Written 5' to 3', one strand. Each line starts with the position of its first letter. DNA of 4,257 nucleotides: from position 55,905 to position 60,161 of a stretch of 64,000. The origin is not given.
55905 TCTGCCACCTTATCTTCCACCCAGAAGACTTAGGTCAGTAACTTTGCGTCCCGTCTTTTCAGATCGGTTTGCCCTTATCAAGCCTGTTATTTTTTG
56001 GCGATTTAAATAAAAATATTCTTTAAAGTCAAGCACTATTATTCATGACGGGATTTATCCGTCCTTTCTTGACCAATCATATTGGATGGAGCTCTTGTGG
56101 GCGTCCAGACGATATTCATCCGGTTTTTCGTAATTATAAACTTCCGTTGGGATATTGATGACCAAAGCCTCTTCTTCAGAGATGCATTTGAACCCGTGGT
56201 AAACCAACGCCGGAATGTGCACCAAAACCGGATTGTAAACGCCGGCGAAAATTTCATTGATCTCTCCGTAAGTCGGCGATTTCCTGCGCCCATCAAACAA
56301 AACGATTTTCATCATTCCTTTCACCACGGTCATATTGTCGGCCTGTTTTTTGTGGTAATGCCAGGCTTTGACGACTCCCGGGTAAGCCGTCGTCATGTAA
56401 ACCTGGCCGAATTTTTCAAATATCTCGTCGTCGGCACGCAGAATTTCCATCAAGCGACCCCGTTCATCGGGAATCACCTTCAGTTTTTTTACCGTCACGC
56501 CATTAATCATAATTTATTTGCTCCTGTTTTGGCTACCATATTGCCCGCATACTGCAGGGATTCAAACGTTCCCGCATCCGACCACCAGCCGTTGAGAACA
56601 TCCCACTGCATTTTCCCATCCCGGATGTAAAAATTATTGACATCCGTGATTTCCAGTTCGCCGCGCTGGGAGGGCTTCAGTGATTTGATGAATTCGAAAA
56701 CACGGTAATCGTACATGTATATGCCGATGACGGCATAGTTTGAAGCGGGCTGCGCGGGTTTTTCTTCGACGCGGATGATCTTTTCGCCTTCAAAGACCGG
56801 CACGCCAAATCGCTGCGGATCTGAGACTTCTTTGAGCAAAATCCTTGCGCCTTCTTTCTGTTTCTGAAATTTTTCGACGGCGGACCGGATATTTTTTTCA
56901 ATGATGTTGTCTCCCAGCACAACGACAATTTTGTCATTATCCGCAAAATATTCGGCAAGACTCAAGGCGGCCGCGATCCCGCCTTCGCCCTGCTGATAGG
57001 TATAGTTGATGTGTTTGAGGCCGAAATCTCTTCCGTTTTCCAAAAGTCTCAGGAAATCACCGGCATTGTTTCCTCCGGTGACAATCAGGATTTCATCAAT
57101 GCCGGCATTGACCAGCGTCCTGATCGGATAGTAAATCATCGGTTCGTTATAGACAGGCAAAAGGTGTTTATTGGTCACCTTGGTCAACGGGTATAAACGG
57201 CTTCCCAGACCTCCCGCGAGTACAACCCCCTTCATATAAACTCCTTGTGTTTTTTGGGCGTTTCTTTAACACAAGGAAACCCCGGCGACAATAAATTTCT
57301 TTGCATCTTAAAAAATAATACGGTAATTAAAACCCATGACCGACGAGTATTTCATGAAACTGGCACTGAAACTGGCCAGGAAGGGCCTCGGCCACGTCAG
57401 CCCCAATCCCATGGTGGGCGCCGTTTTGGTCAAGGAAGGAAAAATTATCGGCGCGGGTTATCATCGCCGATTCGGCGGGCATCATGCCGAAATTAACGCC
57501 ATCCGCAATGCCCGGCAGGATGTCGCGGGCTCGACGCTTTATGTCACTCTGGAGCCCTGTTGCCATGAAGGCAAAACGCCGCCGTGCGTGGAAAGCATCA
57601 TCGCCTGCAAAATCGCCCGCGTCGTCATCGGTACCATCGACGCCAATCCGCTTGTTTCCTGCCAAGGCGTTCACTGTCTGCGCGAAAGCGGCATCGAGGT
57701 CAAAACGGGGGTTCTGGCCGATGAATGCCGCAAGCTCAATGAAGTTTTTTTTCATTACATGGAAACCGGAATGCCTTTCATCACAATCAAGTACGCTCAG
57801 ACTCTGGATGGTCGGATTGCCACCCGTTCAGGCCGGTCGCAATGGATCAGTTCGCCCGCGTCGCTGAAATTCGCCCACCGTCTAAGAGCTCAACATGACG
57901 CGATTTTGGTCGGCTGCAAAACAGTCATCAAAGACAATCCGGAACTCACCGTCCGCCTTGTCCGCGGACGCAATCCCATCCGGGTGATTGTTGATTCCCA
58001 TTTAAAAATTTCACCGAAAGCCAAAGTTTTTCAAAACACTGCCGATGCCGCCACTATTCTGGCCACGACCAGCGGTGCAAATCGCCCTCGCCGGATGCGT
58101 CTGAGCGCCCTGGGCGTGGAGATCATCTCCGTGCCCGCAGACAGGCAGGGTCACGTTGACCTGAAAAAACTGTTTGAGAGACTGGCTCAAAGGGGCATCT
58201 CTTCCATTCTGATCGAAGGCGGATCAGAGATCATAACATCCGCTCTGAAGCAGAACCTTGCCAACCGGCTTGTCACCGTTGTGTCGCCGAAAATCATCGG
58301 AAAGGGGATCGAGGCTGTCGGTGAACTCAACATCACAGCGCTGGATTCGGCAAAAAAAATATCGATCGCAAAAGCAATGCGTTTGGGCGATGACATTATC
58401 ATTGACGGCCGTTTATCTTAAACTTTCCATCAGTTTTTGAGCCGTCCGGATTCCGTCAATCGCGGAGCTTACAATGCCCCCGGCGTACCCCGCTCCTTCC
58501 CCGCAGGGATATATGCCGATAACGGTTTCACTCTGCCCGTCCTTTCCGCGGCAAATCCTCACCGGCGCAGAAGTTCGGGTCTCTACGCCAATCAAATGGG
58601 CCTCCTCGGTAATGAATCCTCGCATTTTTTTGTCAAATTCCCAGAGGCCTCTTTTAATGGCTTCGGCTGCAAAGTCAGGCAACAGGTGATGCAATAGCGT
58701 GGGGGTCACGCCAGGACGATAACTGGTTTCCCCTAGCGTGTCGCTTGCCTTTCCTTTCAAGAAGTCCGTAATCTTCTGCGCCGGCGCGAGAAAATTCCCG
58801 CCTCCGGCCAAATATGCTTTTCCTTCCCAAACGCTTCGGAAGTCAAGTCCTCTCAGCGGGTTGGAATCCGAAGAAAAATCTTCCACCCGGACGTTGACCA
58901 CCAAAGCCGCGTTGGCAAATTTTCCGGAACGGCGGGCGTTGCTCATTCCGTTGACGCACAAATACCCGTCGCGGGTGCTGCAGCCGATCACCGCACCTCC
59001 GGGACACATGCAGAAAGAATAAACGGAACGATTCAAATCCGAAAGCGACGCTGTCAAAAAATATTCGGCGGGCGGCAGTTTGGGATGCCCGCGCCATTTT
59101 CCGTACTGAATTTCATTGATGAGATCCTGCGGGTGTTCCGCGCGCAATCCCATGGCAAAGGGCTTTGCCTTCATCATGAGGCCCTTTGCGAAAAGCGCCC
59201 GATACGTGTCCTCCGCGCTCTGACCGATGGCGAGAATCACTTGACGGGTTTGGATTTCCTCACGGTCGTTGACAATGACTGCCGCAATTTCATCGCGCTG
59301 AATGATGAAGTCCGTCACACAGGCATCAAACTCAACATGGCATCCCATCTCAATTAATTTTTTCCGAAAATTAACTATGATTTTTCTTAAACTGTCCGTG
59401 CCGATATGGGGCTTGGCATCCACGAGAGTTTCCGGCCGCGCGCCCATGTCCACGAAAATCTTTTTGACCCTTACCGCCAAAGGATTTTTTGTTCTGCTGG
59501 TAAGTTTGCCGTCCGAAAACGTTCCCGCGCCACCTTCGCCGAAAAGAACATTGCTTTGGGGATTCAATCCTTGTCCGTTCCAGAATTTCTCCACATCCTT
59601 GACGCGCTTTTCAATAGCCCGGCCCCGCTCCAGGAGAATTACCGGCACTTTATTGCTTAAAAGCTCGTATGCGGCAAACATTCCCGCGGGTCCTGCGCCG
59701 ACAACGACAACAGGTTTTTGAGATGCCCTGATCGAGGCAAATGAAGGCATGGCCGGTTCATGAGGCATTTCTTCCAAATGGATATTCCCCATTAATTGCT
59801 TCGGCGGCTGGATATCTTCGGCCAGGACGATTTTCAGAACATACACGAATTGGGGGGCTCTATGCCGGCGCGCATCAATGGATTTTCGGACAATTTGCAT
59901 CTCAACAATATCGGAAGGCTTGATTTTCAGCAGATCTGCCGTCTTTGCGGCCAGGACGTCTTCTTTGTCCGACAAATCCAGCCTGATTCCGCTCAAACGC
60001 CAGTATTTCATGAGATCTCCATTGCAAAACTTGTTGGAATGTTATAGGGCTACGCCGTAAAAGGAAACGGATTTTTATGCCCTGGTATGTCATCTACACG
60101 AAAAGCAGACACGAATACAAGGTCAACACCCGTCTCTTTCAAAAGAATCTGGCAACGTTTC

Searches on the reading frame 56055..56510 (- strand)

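Call 7: search_protein_families(library=pfam, proteins=[window:56055-56510:-], max_evalue=0.01)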
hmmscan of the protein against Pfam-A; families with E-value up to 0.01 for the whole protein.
window:56055-56510:- (151 aa): 4 families
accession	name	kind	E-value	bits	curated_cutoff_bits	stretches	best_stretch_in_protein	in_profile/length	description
PF00908.23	dTDP_sugar_isom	-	4.6e-16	59.4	27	1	2-150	4-160/168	dTDP-4-dehydrorhamnose 3,5-epimerase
PF14667.12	Polysacc_synt_C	-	1.4e-13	51.3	28.7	1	15-133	3-111/111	Polysaccharide biosynthesis C-terminal domain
PF05523.17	FdtA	-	1.3e-05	25.5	23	1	4-92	2-88/131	WxcM-like, C-terminal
PF07883.17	Cupin_2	-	0.00056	20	27.2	0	43-76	6-37/70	Cupin domain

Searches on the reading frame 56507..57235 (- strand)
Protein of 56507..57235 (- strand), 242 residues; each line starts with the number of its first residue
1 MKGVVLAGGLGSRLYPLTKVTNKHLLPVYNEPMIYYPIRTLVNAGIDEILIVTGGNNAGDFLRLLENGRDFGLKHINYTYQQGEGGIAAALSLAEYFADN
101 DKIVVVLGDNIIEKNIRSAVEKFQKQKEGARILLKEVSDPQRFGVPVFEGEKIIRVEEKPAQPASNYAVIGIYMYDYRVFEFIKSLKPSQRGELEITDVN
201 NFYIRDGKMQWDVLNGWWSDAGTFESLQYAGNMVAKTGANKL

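Call 7: search_protein_families(library=pfam, proteins=[window:56507-57235:-], max_evalue=0.01)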
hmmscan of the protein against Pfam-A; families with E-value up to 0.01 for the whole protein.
window:56507-57235:- (242 aa): 2 families
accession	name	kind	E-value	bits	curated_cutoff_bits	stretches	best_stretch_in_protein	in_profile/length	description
PF00483.29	NTP_transferase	-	6.8e-58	196.6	21.2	1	2-233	1-241/245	Nucleotidyl transferase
PF12804.13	NTP_transf_3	-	4.5e-12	46.9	27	1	3-127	1-115/160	MobA-like NTP transferase domain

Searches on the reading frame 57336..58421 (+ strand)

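Call 7: search_protein_families(library=pfam, proteins=[window:57336-58421:+], max_evalue=0.01)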
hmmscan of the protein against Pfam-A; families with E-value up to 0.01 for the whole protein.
window:57336-58421:+ (361 aa): 4 families
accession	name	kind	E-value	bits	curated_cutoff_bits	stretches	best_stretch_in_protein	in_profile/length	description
PF01872.23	RibD_C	-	1e-50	172.8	24.1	1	147-355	1-196/197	RibD C-terminal domain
PF00383.29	dCMP_cyt_deam_1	-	6.5e-22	77.8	25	1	2-100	3-102/102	Cytidine and deoxycytidylate deaminase zinc-binding region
PF14437.12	MafB19-deam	-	1.1e-10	42.1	27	1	3-104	3-105/142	MafB19-like deaminase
PF18785.7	Inv-AAD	-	0.0011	19.3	26.5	0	66-124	54-116/129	Invertebrate-AID/APOBEC-deaminase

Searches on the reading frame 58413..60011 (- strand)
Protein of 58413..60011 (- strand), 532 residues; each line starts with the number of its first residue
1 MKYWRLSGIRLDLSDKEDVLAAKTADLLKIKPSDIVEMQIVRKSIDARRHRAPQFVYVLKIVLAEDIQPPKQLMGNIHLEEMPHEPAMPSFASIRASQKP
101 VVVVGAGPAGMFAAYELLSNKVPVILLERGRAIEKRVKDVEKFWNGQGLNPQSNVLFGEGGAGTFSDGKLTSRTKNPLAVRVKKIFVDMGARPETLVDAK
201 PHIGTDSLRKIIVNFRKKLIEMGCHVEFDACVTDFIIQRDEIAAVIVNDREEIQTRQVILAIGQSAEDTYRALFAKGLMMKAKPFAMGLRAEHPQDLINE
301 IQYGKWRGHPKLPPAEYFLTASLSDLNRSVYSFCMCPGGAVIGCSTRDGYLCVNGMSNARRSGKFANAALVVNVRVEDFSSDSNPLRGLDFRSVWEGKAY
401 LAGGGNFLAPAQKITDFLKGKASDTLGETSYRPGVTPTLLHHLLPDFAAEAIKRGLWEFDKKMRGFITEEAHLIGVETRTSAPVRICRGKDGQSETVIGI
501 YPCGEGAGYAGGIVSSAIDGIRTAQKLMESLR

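Call 7: search_protein_families(library=pfam, proteins=[window:58413-60011:-], max_evalue=0.01)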
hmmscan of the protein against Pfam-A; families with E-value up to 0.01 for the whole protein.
window:58413-60011:- (532 aa): 10 families
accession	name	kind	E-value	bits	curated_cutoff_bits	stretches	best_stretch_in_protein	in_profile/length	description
PF21688.3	FAD-depend_C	-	4.2e-72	242.9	27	1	284-480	1-197/197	FAD-dependent protein, C-terminal domain-like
PF07992.20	Pyr_redox_2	-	1.4e-10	41.5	26.1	2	185-271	160-244/291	Pyridine nucleotide-disulphide oxidoreductase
PF03486.20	HI0933_like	-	1.2e-09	38.5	50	1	101-137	3-39/244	HI0933-like protein Rossmann domain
PF01266.30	DAO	-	9.5e-07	29.1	27.9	1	101-131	2-32/353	FAD dependent oxidoreductase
PF00890.30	FAD_binding_2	-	3.1e-06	27.1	20.4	1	101-131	2-32/414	FAD binding domain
PF01134.28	GIDA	-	1.1e-05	25.2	22.1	0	101-127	2-28/391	Glucose inhibited division protein A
PF13738.12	Pyr_redox_3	-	0.00017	21.4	30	1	102-133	1-33/305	Pyridine nucleotide-disulphide oxidoreductase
PF01494.25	FAD_binding_3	-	0.00038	20.2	22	1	100-134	3-37/349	FAD binding domain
PF13450.12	NAD_binding_8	-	0.00066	20.3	21.9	1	103-131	1-29/68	NAD(P)-binding Rossmann-like domain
PF01946.23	Thi4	-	0.0015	18.3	26.2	1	99-130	18-50/235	Thi4 family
